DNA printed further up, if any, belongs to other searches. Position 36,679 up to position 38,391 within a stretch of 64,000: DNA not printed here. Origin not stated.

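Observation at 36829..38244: Orphan PafA/Dop-family (Pup ligase/deamidase) gene flanked by tRNA genes, with no Pup or proteasome genes visible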

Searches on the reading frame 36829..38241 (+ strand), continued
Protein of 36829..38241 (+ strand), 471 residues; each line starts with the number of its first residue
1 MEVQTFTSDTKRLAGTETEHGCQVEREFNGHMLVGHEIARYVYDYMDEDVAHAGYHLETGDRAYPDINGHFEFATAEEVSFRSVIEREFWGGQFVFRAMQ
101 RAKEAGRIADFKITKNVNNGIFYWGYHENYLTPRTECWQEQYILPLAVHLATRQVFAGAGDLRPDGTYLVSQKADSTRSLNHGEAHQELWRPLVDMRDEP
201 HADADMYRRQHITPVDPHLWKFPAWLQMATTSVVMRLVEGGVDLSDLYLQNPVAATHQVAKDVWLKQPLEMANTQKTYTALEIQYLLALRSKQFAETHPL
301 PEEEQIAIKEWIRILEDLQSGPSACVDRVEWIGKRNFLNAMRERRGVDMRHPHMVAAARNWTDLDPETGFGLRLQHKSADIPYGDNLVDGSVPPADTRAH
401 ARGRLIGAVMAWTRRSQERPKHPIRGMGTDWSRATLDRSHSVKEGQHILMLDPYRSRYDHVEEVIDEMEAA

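Call 70: fold_search(model_id=the predicted structure, library=pdb)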
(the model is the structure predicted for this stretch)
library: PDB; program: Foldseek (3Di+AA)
matches with E <= 10: 396; with E <= 0.001: 24
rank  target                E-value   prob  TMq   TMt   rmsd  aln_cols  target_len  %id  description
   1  4b0r                  3.0e-30  1.00  0.82  0.85   3.2       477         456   24  Structure of the Deamidase-Depupylase Dop of the Prokaryotic Ubiquitin-like Modification Pathway (released 2012-09-12)
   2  7oxy_A                5.8e-30  1.00  0.83  0.83   3.1       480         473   25  Crystal structure of depupylase Dop in complex with Pup and AMP-PCP (released 2021-12-01)
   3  7oyh_A                7.5e-30  1.00  0.82  0.82   4.0       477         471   24  Crystal structure of depupylase Dop in complex with Pup and ADP/tetrafluoromagnesate (released 2021-12-01)
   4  7oxv                  9.2e-30  1.00  0.82  0.77   4.1       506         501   24  Crystal structure of depupylase Dop in the Dop-loop-inserted state (released 2021-12-01)
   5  5lrt                  1.6e-29  1.00  0.84  0.85   3.3       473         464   25  Structure of the Deamidase-Depupylase Dop of the Prokaryotic Ubiquitin-like Modification Pathway in Complex with ADP and (released 2017-02-01)
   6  4bjr_B                2.3e-29  1.00  0.81  0.78   4.1       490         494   24  Crystal structure of the complex between Prokaryotic Ubiquitin-like Protein Pup and its Ligase PafA (released 2013-05-01)
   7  7oy3_A                2.4e-29  1.00  0.83  0.83   3.8       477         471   25  Crystal structure of depupylase Dop in complex with phosphorylated Pup and ADP (released 2021-12-01)
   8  4bjr_A                2.9e-29  1.00  0.81  0.77   4.1       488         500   25  Crystal structure of the complex between Prokaryotic Ubiquitin-like Protein Pup and its Ligase PafA (released 2013-05-01)
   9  9cku_G                8.2e-27  1.00  0.71  0.86   2.6       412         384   25  Complex of M. smegmatis Dop with M. tuberculosis CoaX and Pup91 (released 2024-11-13)
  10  4b0t_B                9.7e-23  1.00  0.77  0.77   4.2       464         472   24  Structure of the Pup Ligase PafA of the Prokaryotic Ubiquitin-like Modification Pathway in Complex with ADP (released 2012-09-12)
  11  4b0t_A                1.0e-21  1.00  0.76  0.76   4.1       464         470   24  Structure of the Pup Ligase PafA of the Prokaryotic Ubiquitin-like Modification Pathway in Complex with ADP (released 2012-09-12)
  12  1tt4_A                8.4e-08  1.00  0.45  0.56   7.4       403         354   12  Structure of NP459575, a predicted glutathione synthase from Salmonella typhimurium (released 2004-08-17)
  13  1r8g_A                2.3e-07  1.00  0.43  0.54   7.9       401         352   13  Structure and function of YbdK (released 2004-08-17)
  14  1r8g_B                1.1e-06  1.00  0.45  0.56   7.0       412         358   13  Structure and function of YbdK (released 2004-08-17)
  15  9n4x_H                3.9e-05  1.00  0.30  0.34  10.5       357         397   10  CryoEM structure of the Azotobacter vinelandii glutamine synthetase (released 2025-07-30)
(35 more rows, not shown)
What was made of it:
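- The superfamily also contains small-molecule ligases, GCS2/YbdK and GS (call 70).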

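Call 73: find_homologous_proteins(query=A4, max_evalue=1e-40)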
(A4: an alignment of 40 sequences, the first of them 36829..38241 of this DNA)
Query A4 (40 sequences) (471 aa, profile of the alignment): 124 proteins with E <= 1e-40 among 8000 candidates; the best 120 are listed.
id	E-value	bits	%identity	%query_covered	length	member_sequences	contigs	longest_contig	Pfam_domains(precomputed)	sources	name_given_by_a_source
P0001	1.1e-135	471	93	100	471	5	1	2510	PF03136.21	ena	-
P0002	1.4e-132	461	52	100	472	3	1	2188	PF03136.21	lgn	-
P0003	7.2e-131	455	40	99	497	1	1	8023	PF03136.21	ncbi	-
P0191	8.3e-130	452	29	90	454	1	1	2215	PF03136.21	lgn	-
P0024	1.5e-122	428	29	85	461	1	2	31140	PF03136.21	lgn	-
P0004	3.1e-122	427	41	92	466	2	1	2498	PF03136.21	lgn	-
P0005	1.2e-117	412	29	97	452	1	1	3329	PF03136.21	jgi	jgi:proteasome accessory factor A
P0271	1.8e-117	411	29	97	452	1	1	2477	PF03136.21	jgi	jgi:proteasome accessory factor A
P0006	2.3e-117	411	29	97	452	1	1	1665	PF03136.21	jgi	jgi:proteasome accessory factor A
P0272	6.1e-117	409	29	97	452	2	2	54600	PF03136.21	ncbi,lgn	ncbi:MAG: Pup--protein ligase [Nitriliruptoraceae bacterium]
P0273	1.3e-116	408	28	97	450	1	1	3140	PF03136.21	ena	-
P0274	4.2e-116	406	28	97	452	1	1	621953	PF03136.21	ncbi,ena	-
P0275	1.0e-115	405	29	97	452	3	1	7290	PF03136.21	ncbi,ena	-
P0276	2.6e-114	401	27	97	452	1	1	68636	PF03136.21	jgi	-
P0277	3.2e-114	400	27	97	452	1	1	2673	PF03136.21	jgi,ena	-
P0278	5.3e-114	400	26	97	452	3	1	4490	PF03136.21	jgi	jgi:proteasome accessory factor A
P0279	1.1e-113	399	27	97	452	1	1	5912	PF03136.21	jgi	jgi:proteasome accessory factor A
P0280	1.5e-113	398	27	97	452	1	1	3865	PF03136.21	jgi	-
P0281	2.3e-113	397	26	97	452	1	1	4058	PF03136.21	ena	-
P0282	5.5e-113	396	26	97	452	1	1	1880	PF03136.21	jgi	jgi:proteasome accessory factor A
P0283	5.6e-113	396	28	97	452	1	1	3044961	PF03136.21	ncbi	ncbi:MAG: Pup--protein ligase [Microthrixaceae bacterium]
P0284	2.0e-112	394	28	97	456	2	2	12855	PF03136.21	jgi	jgi:proteasome accessory factor A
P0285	8.3e-112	392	26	97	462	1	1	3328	PF03136.21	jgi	-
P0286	3.1e-111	390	28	84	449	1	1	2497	PF03136.21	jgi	jgi:proteasome accessory factor A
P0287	8.3e-111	389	27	98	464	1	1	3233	PF03136.21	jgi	jgi:proteasome accessory factor A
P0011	9.0e-111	389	28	87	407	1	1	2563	PF03136.21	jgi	-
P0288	9.4e-111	389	28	97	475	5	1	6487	PF03136.21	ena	-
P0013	1.5e-110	388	28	87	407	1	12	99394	PF03136.21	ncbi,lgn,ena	ncbi:MAG: Pup--protein ligase [Actinomycetota bacterium]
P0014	1.5e-110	388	28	87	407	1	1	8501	PF03136.21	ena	-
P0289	1.7e-110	388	29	84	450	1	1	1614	PF03136.21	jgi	jgi:proteasome accessory factor A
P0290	2.5e-110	387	28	84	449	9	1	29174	PF03136.21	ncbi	-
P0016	3.0e-110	387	28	87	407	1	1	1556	PF03136.21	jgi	-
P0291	1.4e-109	385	28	98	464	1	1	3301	PF03136.21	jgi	jgi:proteasome accessory factor A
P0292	1.8e-109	385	27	97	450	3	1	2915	PF03136.21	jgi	jgi:proteasome accessory factor A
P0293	3.6e-109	384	28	84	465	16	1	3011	PF03136.21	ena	-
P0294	6.8e-109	383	27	84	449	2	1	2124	PF03136.21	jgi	jgi:proteasome accessory factor A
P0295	8.1e-109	382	28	97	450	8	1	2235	PF03136.21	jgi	-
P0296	1.4e-108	382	27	96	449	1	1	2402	PF03136.21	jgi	jgi:proteasome accessory factor A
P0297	3.2e-108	381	28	84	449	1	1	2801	PF03136.21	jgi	jgi:proteasome accessory factor A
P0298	7.3e-108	379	26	98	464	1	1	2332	PF03136.21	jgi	-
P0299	3.9e-107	377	29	97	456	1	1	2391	PF03136.21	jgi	jgi:proteasome accessory factor A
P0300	3.9e-107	377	29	97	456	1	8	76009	PF03136.21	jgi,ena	jgi:proteasome accessory factor A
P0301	9.2e-107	376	28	97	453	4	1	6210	PF03136.21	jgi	jgi:proteasome accessory factor A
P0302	1.2e-106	375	27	84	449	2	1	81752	PF03136.21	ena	-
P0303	3.7e-106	374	28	97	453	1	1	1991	PF03136.21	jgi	jgi:proteasome accessory factor A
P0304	1.7e-105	372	28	97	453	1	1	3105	PF03136.21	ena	-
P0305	9.3e-105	369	28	97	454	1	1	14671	PF03136.21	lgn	-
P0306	3.4e-104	367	28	84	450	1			PF03136.21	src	-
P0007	4.2e-104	367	28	98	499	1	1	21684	PF03136.21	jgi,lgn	-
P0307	4.9e-104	367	30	75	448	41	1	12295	PF03136.21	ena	-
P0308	4.0e-103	364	28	86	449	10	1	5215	PF03136.21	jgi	jgi:proteasome accessory factor A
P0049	4.9e-103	363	28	87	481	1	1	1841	PF03136.21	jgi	-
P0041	6.8e-103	363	28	87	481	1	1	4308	PF03136.21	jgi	jgi:proteasome accessory factor A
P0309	3.1e-102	361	28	97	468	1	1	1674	PF03136.21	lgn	-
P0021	3.7e-102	361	27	88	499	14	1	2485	PF03136.21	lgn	-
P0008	5.9e-102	360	30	88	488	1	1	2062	PF03136.21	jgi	jgi:proteasome accessory factor A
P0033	6.2e-102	360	26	87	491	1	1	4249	PF03136.21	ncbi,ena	-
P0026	1.2e-101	359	28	88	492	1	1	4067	PF03136.21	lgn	-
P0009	1.5e-101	359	29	88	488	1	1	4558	PF03136.21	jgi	jgi:proteasome accessory factor A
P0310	9.4e-101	356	29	75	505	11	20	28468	PF03136.21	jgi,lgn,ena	jgi:proteasome accessory factor A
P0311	1.0e-100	356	28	74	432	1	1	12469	PF03136.21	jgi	jgi:proteasome accessory factor A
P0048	1.6e-99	352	27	74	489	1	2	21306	PF03136.21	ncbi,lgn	-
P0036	1.8e-98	348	26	98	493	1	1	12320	PF03136.21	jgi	jgi:proteasome accessory factor A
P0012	2.5e-98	348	30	90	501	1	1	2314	PF03136.21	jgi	jgi:proteasome accessory factor A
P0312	2.8e-98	348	29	90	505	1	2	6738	PF03136.21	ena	-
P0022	2.9e-98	348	29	90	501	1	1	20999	PF03136.21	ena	-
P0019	9.3e-98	346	29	90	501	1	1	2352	PF03136.21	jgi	-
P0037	1.1e-97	346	27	85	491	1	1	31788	PF03136.21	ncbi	-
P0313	1.6e-97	345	30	73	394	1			PF03136.21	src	-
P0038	2.9e-97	344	27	85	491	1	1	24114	PF03136.21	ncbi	-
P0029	1.1e-96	343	26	88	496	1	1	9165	PF03136.21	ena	-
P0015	4.2e-96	341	31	90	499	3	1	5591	PF03136.21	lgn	-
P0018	5.0e-96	340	29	90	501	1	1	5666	PF03136.21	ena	-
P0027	6.3e-96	340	28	100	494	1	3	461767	PF03136.21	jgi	jgi:proteasome accessory factor A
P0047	1.1e-95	339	28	90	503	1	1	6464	PF03136.21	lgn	-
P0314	2.4e-95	338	24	84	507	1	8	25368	PF03136.21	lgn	-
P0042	3.1e-95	338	29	87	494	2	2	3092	PF03136.21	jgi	jgi:proteasome accessory factor A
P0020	1.1e-94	336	30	89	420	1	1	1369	PF03136.21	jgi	jgi:proteasome accessory factor A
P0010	1.2e-94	336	29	86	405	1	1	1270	PF03136.21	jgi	jgi:proteasome accessory factor A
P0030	3.9e-94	334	29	88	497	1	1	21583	PF03136.21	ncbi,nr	ncbi:MAG: proteasome accessory factor PafA2 [Ilumatobacter sp.]|nr:proteasome accessory factor PafA2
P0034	3.9e-93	331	28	88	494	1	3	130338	PF03136.21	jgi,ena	-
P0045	1.9e-92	329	28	87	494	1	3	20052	PF03136.21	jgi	jgi:proteasome accessory factor A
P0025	2.5e-92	328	29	87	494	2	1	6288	PF03136.21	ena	-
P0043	2.6e-92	328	27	90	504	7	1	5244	PF03136.21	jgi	jgi:proteasome accessory factor A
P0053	6.2e-92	327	29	87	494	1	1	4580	PF03136.21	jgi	jgi:proteasome accessory factor A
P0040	8.2e-92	326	28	88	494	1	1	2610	PF03136.21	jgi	-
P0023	2.1e-91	325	28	90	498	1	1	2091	PF03136.21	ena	-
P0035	5.3e-91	324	27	87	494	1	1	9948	PF03136.21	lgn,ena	-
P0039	1.2e-90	323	26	97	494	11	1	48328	PF03136.21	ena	-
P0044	1.8e-90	322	28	90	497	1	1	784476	PF03136.21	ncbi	-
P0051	8.8e-90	320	27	87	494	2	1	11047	PF03136.21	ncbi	ncbi:MAG: depupylase/deamidase Dop [Ilumatobacteraceae bacterium]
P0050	4.6e-88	314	26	98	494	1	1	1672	PF03136.21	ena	-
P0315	3.7e-87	311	30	69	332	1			PF03136.21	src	-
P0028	2.8e-86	308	30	84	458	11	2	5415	PF03136.21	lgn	-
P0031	7.2e-86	307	30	84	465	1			PF03136.21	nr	nr:proteasome accessory factor PafA2 family protein [Propionibacterium sp.]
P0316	2.6e-85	305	29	84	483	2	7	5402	PF03136.21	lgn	-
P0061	9.2e-85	303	28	74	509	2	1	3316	PF03136.21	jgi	jgi:proteasome accessory factor A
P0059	1.1e-84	303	29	74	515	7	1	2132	PF03136.21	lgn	-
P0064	9.2e-84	300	28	74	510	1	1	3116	PF03136.21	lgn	-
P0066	1.1e-83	300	27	74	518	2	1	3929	PF03136.21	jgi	jgi:proteasome accessory factor A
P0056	1.2e-83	300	28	74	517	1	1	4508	PF03136.21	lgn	-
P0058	3.6e-82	295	29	74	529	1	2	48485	PF03136.21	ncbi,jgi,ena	jgi:proteasome accessory factor A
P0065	7.1e-82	294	25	74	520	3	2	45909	PF03136.21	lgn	-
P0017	1.1e-81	293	30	74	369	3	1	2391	PF03136.21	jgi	jgi:proteasome accessory factor A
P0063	5.9e-81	291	27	74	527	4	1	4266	PF03136.21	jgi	-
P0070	7.8e-81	290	27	74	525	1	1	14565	PF03136.21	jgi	jgi:proteasome accessory factor A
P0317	8.3e-81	290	27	95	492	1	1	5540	PF03136.21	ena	-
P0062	1.3e-80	290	28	74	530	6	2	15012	PF03136.21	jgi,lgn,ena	jgi:proteasome accessory factor A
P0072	1.5e-80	289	27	74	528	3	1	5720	PF03136.21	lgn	-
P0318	1.8e-80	289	27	78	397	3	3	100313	PF03136.21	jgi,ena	-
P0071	7.3e-80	287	27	74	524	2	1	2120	PF03136.21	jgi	jgi:proteasome accessory factor A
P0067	1.5e-78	283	30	62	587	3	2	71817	PF03136.21,PF13646.13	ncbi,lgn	ncbi:MAG: hypothetical protein OHK0015_38600 [Chloroflexi bacterium OHK40]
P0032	3.0e-78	282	27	77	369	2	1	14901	PF03136.21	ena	-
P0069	5.4e-78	281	28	77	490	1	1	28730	PF03136.21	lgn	-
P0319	5.7e-78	281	31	61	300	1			PF03136.21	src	-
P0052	6.6e-77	277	28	76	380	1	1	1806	PF03136.21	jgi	jgi:proteasome accessory factor A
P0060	1.0e-76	277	26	74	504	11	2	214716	PF03136.21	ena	-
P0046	2.5e-76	275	31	62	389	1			PF03136.21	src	-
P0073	3.8e-74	268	25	72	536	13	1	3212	PF03136.21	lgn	-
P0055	2.4e-62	229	34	53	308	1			PF03136.21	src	-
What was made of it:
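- A profile of the clade scores named PafA proteins (370-412 bits) above every Dop (<=367 bits) (call 73). The clade profile prefers PafA over Dop (call 73).
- Tried and rejected: It was useful only for ranking PafA above Dop (call 73).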
